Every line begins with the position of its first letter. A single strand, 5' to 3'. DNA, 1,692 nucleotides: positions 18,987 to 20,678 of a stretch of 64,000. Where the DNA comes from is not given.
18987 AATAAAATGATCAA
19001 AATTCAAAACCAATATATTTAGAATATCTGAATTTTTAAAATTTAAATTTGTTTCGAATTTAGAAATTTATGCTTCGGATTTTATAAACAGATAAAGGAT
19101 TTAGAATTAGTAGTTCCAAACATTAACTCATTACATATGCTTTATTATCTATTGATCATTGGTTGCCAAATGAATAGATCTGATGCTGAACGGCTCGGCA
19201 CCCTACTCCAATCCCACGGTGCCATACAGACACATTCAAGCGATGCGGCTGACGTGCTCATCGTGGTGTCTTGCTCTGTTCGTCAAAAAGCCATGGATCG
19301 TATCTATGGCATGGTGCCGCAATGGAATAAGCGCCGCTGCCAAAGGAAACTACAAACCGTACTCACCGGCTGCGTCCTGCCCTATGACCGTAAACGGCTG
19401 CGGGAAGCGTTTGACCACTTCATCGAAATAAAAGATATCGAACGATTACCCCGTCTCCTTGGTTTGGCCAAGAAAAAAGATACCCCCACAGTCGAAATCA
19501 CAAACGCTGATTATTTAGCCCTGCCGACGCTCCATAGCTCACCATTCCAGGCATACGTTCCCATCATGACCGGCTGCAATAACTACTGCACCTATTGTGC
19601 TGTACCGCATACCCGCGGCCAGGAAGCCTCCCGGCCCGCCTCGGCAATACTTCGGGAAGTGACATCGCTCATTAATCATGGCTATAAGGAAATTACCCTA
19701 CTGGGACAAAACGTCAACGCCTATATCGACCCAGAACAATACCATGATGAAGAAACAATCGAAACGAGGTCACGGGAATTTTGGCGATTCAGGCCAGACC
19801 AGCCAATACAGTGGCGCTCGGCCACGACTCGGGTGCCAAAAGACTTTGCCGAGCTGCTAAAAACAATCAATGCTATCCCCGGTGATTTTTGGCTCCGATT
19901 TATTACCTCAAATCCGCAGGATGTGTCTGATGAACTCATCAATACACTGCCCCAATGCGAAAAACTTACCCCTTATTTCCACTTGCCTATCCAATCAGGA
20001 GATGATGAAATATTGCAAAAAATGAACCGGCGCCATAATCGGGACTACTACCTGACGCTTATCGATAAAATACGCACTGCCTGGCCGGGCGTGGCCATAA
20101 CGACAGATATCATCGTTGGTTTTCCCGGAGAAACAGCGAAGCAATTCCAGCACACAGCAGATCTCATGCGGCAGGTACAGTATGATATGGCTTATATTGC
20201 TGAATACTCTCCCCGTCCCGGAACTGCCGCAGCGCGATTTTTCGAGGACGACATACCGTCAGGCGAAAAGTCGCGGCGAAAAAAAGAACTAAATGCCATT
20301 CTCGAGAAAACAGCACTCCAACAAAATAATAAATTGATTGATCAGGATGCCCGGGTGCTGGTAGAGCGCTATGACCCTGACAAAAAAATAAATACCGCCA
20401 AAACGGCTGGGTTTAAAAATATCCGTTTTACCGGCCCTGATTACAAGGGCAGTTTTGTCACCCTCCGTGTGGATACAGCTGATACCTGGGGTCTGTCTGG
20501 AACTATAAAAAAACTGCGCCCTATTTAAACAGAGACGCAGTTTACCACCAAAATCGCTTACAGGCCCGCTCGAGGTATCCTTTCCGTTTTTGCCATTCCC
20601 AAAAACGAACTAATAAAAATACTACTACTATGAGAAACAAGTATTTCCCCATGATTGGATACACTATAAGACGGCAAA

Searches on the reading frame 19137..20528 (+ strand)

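Call 10: search_protein_families(library=pfam, proteins=[window:19137-20528:+])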
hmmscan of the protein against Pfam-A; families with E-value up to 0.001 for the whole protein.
window:19137-20528:+ (463 aa): 2 families
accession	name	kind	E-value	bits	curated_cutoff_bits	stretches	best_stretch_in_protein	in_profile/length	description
PF04055.27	Radical_SAM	-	4.2e-27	95.8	29.5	1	141-343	1-165/166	Radical SAM superfamily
PF00919.26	UPF0004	-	6.3e-17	61.8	27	1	4-93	3-91/98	Uncharacterized protein family UPF0004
